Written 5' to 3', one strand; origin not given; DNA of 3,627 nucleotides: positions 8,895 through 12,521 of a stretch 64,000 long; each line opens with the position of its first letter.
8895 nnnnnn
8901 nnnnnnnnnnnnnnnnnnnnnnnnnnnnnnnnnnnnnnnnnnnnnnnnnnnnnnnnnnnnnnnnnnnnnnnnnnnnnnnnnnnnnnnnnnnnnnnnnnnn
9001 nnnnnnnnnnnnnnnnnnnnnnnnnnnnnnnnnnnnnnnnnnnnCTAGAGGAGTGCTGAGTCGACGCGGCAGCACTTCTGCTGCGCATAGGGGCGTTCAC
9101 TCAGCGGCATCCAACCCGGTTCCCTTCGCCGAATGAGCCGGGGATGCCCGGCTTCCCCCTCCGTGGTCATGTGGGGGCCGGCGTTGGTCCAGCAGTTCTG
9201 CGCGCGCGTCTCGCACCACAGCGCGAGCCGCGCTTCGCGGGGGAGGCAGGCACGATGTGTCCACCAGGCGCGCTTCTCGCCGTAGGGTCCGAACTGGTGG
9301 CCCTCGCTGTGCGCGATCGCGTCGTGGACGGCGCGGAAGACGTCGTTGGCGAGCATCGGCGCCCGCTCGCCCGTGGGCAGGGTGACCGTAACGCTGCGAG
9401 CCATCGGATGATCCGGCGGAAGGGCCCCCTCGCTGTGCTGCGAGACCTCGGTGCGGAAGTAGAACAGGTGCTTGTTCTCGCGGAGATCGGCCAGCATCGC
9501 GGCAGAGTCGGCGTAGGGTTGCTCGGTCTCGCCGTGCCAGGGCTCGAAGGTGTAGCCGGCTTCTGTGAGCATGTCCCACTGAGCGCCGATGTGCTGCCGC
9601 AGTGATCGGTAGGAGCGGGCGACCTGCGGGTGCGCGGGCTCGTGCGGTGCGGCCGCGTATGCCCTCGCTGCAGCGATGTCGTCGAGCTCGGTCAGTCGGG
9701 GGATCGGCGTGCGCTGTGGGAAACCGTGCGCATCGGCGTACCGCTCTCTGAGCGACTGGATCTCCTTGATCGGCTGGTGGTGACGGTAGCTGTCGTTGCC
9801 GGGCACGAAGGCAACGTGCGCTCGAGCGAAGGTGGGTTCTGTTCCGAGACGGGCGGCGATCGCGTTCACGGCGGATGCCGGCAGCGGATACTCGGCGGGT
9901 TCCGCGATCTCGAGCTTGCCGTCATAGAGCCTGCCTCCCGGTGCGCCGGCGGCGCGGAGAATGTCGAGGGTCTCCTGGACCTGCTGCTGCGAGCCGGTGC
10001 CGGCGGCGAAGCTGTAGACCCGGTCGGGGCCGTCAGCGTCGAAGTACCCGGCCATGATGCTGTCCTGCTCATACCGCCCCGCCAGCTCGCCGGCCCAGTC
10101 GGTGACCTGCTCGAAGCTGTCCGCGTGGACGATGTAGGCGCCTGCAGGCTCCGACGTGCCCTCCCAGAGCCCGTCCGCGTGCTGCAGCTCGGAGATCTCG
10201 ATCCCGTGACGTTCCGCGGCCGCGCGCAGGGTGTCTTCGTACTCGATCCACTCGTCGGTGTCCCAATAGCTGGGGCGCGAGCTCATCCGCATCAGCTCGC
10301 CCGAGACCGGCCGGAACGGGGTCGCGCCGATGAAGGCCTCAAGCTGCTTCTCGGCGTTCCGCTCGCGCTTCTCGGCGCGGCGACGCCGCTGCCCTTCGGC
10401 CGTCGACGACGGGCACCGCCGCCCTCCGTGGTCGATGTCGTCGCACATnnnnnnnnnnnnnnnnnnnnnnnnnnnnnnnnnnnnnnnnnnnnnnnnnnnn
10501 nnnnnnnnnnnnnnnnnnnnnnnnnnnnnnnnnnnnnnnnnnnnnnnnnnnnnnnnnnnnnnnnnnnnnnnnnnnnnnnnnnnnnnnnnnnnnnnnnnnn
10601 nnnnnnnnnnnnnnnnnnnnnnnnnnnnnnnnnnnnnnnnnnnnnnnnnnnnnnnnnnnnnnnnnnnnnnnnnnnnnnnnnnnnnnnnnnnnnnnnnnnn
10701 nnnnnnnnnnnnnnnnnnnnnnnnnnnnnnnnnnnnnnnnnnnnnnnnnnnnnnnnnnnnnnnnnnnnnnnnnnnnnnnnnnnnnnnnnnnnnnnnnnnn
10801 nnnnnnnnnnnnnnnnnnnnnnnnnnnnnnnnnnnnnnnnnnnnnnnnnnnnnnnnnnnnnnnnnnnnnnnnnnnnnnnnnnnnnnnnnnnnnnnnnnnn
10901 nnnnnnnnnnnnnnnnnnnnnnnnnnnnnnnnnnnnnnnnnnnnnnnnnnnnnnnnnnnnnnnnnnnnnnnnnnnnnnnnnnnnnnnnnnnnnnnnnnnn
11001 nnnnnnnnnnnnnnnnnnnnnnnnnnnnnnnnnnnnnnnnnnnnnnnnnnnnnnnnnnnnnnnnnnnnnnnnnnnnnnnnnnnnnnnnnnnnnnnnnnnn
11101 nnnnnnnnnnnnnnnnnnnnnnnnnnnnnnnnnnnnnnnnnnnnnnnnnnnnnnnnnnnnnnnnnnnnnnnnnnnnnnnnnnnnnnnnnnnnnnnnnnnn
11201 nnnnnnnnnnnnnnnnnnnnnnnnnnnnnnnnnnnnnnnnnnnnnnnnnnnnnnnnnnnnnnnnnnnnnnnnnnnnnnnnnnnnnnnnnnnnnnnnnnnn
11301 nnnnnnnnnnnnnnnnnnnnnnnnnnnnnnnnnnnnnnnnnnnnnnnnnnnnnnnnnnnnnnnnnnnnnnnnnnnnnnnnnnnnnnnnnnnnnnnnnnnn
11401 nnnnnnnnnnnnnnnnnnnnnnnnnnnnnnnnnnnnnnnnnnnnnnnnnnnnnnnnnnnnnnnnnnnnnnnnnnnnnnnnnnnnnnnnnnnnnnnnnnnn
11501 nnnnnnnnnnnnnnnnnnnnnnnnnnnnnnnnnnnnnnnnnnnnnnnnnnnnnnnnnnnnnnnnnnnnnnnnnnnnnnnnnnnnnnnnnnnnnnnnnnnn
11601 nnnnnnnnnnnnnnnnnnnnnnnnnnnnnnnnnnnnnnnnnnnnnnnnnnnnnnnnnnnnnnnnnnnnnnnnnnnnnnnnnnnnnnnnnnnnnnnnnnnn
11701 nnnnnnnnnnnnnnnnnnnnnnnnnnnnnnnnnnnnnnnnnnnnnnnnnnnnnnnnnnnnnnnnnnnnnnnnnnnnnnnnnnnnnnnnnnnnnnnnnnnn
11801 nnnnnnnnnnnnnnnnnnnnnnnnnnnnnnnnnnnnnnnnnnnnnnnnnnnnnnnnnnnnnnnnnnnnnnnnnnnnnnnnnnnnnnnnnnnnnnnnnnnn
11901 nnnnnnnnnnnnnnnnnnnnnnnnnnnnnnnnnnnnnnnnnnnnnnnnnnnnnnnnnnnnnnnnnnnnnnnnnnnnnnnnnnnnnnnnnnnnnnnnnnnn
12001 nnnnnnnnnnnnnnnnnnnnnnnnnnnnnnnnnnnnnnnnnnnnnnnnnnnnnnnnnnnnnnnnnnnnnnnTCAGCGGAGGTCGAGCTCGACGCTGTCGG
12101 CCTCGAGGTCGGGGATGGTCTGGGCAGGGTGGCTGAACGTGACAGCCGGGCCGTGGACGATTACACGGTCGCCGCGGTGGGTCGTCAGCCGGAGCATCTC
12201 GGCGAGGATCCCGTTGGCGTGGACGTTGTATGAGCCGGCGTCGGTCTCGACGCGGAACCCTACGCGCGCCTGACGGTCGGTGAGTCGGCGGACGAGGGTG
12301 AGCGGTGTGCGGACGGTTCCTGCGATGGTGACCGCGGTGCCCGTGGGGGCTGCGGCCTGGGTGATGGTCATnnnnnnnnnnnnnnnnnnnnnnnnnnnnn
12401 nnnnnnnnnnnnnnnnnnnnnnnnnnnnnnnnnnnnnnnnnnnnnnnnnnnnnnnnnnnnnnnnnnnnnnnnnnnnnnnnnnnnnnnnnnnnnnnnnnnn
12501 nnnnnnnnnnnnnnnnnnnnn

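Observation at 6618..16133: Second conserved intergenic motif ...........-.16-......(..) in four copies, each between a hairpin and an RBS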

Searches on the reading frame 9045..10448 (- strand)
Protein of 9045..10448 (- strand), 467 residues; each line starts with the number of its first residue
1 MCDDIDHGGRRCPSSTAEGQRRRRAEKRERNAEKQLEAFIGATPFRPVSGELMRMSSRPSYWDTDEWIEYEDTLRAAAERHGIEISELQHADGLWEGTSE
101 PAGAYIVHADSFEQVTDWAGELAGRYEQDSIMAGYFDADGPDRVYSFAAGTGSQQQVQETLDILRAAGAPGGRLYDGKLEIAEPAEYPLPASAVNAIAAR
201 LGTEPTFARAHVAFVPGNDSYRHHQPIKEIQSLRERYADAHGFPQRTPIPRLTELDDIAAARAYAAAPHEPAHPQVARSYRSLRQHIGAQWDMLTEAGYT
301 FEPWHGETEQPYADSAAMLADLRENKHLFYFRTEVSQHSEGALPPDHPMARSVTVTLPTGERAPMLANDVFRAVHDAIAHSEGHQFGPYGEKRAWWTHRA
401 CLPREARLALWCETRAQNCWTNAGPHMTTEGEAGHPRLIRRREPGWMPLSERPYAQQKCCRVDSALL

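Call 32: search_protein_families(library=pfam, max_evalue=0.01, proteins=[window:9045-10448:-])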
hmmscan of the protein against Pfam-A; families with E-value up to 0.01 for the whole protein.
window:9045-10448:- (467 aa): 0 families

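Call 43: search_protein_families(library=ncbifam, max_evalue=0.1, proteins=[window:9045-10448:-])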
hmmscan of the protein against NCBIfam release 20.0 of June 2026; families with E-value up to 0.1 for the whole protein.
window:9045-10448:- (467 aa): 0 families

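Call 46: search_dna_similar(query=window:9045-10448:-, collection=plasmids, mode=protein, max_rows=40)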
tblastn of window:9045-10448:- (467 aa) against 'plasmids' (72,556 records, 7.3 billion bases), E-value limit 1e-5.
Records with a match: 3; places in all: 3; records where one place covers at least 80% of the query: 3.
Best place of each record, by identity: 90-95% 1; 60-80% 1; <60% 1.
By first word of the organism name: Microbacterium 2; Arthrobacter 1.
By predicted mobility (MOB-suite, as given by PLSDB): non-mobilizable 3.
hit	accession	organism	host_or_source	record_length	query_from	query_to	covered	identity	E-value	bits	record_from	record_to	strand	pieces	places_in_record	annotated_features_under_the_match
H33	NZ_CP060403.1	Microbacterium sp. YJN-G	cell culture,soil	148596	1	467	100%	93.6%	0e+0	834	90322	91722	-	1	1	hypothetical protein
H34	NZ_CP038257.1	Microbacterium sediminis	sediment,deep-sea sediment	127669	1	460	99%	60.9%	4e-166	526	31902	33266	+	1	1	hypothetical protein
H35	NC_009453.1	Arthrobacter sp. Rue61a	-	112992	1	462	99%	52.3%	4e-137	442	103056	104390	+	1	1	hypothetical protein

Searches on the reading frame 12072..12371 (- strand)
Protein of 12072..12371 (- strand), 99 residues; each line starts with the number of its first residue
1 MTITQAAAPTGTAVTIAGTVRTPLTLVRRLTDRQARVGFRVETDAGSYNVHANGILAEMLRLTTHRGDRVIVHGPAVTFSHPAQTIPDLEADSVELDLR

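Call 32: search_protein_families(library=pfam, max_evalue=0.01, proteins=[window:12072-12371:-])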
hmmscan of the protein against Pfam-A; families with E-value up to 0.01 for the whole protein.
window:12072-12371:- (99 aa): 0 families

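Call 43: search_protein_families(library=ncbifam, max_evalue=0.1, proteins=[window:12072-12371:-])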
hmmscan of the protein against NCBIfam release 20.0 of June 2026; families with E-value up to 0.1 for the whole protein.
window:12072-12371:- (99 aa): 2 families
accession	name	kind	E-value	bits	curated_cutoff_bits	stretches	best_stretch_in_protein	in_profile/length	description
TIGR04469.1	CGA_synth_rel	equivalog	0.013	15.2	150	1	7-35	206-234/297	CGA synthase-related protein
NF052526.1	ODC_var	equivalog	0.058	12.2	440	1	39-84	120-165/364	putative NPN-dependent ornithine cyclodeaminase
